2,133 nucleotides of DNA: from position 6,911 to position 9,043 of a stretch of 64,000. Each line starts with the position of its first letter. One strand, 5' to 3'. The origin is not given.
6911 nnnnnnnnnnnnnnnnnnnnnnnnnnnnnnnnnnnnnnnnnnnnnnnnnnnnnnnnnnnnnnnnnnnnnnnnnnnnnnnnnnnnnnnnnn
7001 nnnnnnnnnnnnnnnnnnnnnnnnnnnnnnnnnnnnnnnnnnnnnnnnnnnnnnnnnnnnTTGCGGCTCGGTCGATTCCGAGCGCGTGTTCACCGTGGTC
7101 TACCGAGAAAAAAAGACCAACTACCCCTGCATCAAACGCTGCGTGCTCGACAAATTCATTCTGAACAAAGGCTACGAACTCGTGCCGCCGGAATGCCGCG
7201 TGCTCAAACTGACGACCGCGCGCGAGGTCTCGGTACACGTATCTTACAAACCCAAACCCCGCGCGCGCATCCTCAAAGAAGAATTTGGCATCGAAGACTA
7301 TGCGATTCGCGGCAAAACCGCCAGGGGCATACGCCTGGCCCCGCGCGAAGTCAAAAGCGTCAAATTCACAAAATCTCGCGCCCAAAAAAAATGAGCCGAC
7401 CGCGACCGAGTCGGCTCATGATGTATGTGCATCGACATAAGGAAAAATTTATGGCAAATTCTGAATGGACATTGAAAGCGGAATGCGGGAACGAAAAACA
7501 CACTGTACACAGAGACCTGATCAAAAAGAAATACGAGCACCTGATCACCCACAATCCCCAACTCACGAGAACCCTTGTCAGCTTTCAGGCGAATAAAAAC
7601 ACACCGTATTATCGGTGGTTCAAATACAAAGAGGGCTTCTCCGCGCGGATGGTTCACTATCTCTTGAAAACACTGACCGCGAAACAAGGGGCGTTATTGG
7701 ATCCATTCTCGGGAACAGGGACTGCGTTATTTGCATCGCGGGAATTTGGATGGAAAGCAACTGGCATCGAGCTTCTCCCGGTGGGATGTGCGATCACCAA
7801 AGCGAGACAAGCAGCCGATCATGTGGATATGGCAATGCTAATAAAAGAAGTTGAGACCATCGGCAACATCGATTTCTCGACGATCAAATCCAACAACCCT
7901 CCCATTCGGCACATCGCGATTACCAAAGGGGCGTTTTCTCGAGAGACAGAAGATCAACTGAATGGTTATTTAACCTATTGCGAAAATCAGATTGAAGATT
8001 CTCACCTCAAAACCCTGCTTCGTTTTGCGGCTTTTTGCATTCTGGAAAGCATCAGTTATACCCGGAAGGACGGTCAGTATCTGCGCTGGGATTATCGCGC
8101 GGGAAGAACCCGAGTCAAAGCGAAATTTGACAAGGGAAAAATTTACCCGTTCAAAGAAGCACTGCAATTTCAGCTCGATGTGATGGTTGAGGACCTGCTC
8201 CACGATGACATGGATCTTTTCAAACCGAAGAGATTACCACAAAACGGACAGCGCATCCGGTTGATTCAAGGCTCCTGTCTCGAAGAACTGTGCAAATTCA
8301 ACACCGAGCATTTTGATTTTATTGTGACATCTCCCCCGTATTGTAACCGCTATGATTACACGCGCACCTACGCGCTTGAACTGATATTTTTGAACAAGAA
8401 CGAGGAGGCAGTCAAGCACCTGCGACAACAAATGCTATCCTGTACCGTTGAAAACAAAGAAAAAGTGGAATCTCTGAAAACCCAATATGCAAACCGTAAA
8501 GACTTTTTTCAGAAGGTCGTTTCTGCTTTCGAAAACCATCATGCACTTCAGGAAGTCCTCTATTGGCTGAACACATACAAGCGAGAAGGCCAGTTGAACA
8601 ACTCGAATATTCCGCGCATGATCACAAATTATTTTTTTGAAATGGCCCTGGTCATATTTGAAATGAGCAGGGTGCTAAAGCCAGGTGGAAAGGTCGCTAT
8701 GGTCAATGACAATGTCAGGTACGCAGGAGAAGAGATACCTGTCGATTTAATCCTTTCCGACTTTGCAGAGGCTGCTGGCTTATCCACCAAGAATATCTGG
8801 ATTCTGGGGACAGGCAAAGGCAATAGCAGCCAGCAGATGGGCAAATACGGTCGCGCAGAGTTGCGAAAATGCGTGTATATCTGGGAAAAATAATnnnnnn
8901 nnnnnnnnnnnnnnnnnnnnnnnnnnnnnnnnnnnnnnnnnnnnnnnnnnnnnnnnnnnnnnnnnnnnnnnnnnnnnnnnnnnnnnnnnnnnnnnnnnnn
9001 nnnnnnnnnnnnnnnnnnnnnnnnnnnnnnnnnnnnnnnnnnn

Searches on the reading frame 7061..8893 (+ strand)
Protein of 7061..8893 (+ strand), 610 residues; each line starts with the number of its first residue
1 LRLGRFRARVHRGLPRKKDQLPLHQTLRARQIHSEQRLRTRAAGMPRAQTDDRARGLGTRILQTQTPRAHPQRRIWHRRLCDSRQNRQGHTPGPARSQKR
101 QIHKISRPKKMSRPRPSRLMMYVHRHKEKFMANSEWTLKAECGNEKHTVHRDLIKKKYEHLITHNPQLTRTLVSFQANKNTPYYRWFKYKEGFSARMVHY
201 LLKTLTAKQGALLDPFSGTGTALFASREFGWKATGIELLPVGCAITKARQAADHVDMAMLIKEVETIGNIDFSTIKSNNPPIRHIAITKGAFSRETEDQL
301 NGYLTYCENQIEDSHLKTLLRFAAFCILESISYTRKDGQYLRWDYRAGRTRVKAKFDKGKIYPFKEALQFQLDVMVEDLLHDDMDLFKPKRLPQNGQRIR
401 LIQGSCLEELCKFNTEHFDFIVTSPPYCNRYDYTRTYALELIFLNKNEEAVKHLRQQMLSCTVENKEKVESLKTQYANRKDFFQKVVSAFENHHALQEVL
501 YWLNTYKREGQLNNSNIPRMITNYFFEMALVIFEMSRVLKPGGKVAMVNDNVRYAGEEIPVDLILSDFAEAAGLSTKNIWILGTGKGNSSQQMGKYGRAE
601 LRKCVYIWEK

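Call 69: search_protein_families(library=pfam, proteins=[window:7061-8893:+])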
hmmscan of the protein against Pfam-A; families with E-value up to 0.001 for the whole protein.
window:7061-8893:+ (610 aa): 3 families
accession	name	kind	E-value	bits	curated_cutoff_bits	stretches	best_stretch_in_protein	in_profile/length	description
PF01555.25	N6_N4_Mtase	-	3.1e-09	37.6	26.7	1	144-241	108-214/221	DNA methylase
PF01170.24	UPF0020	-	0.00019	21.6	22.3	0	412-475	114-179/197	RMKL-like, methyltransferase domain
PF13649.12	Methyltransf_25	-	0.0004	21.5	27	0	213-269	2-60/97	Methyltransferase domain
